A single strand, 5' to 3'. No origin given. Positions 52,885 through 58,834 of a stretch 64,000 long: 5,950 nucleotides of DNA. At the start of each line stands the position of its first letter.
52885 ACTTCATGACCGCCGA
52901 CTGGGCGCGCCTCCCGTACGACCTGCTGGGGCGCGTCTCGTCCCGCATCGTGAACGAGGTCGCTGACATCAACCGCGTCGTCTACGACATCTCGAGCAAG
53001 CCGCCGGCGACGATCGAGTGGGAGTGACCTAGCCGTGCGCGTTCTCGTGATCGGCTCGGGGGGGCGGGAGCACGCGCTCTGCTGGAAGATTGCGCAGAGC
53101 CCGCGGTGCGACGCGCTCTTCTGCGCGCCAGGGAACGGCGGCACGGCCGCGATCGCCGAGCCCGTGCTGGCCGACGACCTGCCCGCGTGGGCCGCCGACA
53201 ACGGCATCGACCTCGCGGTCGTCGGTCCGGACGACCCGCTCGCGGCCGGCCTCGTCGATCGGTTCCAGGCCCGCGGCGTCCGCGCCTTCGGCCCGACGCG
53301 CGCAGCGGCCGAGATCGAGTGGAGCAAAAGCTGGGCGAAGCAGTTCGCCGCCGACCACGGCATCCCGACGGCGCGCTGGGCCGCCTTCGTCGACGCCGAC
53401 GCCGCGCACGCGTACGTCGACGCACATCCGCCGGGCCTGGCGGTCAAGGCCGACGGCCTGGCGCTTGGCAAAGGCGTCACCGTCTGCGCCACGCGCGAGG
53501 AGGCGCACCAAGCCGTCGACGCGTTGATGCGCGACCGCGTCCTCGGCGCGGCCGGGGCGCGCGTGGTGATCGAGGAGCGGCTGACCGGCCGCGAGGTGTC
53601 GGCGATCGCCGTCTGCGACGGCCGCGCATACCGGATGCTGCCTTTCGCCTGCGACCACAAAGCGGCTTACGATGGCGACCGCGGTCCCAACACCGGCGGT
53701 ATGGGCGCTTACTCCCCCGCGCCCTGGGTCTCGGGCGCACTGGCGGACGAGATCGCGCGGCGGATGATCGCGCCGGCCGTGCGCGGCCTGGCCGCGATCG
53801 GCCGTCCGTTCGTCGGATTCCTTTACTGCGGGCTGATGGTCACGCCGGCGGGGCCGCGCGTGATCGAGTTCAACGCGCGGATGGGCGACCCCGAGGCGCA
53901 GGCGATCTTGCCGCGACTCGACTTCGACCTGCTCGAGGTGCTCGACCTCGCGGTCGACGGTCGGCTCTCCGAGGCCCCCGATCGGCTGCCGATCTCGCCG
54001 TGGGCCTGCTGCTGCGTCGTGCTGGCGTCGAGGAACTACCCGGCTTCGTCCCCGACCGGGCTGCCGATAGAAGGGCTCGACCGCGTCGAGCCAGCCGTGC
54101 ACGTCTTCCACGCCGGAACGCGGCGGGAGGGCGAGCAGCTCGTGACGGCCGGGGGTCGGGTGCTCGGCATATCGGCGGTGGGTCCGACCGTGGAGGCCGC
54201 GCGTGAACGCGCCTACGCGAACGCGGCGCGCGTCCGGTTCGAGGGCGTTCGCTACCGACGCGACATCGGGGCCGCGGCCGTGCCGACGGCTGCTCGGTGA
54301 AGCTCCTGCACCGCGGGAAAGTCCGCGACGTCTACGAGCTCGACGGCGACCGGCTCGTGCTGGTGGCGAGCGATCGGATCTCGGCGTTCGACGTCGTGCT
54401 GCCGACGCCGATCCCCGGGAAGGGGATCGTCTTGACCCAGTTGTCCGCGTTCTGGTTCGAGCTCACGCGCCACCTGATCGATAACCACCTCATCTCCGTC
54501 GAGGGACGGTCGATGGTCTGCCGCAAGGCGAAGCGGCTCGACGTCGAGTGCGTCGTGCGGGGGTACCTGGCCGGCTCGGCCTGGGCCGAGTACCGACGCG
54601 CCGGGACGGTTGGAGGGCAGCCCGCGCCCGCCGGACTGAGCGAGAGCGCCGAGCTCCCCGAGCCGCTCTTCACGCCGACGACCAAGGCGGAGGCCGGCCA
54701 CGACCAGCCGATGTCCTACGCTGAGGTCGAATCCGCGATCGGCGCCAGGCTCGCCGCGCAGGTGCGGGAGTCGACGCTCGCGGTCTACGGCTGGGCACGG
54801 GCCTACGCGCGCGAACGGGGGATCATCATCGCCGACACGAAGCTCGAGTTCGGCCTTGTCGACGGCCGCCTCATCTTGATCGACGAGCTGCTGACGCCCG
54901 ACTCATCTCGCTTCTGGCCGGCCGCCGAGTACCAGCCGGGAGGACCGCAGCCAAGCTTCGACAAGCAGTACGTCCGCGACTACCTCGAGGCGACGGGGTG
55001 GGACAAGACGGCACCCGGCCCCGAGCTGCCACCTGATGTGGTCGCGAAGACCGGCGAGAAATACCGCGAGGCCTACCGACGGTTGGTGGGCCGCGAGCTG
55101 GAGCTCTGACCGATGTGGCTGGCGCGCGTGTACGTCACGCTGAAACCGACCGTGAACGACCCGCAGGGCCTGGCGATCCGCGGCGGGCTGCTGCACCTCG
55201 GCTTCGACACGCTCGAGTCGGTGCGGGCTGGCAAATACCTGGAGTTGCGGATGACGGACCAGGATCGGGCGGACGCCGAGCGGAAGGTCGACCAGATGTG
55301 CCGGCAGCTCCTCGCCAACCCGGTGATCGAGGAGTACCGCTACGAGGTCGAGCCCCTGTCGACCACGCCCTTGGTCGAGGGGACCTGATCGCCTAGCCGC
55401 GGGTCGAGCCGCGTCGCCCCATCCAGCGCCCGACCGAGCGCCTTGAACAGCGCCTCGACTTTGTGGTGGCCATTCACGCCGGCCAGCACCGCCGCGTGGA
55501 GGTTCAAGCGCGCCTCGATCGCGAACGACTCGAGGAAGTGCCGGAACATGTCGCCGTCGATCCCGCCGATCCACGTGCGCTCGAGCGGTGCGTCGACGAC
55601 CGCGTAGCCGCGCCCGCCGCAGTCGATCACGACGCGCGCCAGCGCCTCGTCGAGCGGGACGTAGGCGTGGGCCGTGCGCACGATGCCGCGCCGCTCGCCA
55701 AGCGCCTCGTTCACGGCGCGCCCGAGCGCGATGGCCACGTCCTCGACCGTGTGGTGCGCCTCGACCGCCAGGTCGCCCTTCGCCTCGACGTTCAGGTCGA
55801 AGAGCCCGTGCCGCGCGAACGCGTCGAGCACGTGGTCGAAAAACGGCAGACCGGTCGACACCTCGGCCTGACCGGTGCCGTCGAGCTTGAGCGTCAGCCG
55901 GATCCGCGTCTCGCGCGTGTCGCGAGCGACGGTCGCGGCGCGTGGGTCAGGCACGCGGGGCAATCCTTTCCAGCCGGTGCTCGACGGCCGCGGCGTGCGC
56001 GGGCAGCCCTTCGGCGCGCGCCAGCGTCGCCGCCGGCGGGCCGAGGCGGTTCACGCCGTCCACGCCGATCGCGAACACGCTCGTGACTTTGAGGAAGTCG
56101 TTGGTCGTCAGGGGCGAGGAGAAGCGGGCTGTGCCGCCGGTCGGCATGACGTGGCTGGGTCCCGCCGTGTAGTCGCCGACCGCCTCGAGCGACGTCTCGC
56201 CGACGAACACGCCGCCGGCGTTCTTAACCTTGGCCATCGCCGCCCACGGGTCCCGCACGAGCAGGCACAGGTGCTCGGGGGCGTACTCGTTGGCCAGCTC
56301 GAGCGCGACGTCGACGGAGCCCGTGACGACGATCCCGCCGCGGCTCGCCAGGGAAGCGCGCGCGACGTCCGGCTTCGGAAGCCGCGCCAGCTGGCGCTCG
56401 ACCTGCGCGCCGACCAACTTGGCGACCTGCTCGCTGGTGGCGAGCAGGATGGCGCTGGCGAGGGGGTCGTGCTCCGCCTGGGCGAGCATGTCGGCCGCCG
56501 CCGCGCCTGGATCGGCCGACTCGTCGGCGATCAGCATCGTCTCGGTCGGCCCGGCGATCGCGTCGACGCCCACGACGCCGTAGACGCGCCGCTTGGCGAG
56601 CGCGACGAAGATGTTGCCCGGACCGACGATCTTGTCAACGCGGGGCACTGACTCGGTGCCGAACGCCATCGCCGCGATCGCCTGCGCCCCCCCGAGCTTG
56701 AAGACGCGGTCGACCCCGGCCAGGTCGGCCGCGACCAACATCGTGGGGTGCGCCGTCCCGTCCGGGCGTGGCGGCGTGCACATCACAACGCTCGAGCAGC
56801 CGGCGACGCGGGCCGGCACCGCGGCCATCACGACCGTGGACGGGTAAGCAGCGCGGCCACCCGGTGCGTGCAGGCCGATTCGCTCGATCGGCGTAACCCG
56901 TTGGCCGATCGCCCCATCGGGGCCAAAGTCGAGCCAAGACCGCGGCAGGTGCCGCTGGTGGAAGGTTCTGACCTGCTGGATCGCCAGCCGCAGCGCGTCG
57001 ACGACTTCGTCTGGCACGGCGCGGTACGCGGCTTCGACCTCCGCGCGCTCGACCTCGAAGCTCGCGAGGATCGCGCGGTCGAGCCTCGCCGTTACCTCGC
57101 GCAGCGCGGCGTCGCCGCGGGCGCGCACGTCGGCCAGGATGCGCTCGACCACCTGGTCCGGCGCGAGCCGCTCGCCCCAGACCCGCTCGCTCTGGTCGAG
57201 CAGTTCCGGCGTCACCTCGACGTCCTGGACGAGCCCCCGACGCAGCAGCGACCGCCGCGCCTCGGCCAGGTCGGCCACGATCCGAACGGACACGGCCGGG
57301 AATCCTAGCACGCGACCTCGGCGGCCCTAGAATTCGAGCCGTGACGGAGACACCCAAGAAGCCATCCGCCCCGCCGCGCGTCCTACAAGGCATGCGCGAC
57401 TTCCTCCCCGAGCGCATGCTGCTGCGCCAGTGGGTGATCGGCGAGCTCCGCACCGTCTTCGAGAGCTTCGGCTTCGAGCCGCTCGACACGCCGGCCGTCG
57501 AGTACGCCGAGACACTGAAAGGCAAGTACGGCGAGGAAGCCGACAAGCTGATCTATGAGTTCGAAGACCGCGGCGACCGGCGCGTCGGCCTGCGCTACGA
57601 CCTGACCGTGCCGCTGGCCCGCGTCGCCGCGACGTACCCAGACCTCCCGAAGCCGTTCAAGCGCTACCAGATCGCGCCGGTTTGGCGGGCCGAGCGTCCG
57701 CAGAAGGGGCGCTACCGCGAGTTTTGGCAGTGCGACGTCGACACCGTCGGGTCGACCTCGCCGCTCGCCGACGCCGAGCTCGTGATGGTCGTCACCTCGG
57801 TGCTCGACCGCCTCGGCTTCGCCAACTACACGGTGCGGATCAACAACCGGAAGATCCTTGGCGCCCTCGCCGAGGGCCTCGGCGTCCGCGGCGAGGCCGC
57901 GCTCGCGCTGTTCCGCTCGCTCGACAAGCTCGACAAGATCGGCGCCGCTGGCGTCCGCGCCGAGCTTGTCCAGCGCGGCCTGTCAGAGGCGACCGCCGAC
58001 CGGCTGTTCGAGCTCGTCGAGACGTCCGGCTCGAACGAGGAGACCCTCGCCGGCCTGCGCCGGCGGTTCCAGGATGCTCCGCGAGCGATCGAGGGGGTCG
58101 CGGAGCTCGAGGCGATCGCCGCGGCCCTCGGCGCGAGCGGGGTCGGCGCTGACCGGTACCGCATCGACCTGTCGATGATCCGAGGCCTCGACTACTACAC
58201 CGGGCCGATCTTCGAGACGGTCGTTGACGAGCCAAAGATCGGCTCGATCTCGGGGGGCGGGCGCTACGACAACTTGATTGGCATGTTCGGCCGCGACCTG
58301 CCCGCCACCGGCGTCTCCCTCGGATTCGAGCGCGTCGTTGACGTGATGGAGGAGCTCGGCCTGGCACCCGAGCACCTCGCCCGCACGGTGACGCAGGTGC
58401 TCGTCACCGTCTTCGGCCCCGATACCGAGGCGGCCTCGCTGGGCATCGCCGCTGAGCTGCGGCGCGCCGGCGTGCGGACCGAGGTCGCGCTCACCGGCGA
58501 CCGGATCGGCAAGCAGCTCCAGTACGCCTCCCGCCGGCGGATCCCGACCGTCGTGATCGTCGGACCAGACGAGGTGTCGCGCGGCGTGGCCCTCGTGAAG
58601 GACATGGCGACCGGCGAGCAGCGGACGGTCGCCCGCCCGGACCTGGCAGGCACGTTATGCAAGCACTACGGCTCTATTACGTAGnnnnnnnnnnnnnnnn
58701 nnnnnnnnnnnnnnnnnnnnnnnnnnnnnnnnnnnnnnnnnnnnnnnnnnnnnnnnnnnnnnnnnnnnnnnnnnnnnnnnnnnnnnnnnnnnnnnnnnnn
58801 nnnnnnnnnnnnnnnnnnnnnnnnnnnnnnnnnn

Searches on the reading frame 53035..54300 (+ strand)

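Call 28: search_protein_families(library=pfam, proteins=[window:53035-54300:+], max_evalue=0.000001)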
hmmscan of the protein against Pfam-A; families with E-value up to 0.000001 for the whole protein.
window:53035-54300:+ (421 aa): 3 families
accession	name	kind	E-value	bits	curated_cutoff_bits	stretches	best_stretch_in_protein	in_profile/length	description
PF01071.24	GARS_A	-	5.1e-68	229.2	27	1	97-288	2-194/194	Phosphoribosylglycinamide synthetase, ATP-grasp (A) domain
PF02844.21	GARS_N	-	1.6e-35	122.2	29.5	1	1-95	1-100/100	Phosphoribosylglycinamide synthetase, N domain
PF02843.22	GARS_C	-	4.7e-30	104.2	34.8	1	325-413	1-91/92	Phosphoribosylglycinamide synthetase, C domain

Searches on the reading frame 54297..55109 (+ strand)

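Call 28: search_protein_families(library=pfam, proteins=[window:54297-55109:+], max_evalue=0.000001)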
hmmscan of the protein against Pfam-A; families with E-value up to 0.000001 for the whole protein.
window:54297-55109:+ (270 aa): 1 family
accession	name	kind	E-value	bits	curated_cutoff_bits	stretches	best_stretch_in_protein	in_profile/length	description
PF01259.24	SAICAR_synt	-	4.8e-78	262.6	20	1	4-239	2-230/233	SAICAR synthetase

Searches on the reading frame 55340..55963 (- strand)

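Call 28: search_protein_families(library=pfam, proteins=[window:55340-55963:-], max_evalue=0.000001)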
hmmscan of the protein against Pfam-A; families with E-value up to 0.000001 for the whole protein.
window:55340-55963:- (207 aa): 1 family
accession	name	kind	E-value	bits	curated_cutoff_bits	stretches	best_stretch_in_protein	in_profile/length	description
PF00475.24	IGPD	-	1.6e-58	197.4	27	1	37-180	1-144/144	Imidazoleglycerol-phosphate dehydratase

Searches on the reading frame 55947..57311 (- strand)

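Call 28: search_protein_families(library=pfam, proteins=[window:55947-57311:-], max_evalue=0.000001)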
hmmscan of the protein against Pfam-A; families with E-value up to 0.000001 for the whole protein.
window:55947-57311:- (454 aa): 1 family
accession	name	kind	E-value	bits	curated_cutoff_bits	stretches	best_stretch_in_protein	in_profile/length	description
PF00815.25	Histidinol_dh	-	9.8e-156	519.3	27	1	53-447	13-411/411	Histidinol dehydrogenase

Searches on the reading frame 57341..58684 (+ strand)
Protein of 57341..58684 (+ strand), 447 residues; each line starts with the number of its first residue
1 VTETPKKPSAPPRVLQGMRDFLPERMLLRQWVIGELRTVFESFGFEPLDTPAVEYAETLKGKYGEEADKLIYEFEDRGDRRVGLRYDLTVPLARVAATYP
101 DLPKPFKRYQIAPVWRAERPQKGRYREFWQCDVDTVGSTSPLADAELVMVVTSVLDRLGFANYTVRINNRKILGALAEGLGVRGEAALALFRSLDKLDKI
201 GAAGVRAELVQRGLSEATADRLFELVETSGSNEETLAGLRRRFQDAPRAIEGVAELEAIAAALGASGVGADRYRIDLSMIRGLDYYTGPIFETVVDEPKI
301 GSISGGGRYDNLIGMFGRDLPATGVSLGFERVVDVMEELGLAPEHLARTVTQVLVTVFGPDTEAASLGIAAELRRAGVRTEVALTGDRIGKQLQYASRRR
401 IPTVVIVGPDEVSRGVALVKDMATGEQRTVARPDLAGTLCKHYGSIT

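Call 28: search_protein_families(library=pfam, proteins=[window:57341-58684:+], max_evalue=0.000001)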
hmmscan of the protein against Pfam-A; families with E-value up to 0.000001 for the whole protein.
window:57341-58684:+ (447 aa): 3 families
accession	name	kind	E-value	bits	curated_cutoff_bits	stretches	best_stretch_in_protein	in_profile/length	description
PF13393.11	tRNA-synt_His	-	4.1e-55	187.6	25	1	17-332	1-308/308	Histidyl-tRNA synthetase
PF03129.25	HGTP_anticodon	-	1.3e-15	57.8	21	1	352-439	1-91/94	Anticodon binding domain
PF00587.30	tRNA-synt_2b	-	6.9e-07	29.9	29.3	1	72-171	1-107/179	tRNA synthetase class II core domain (G, H, P, S and T)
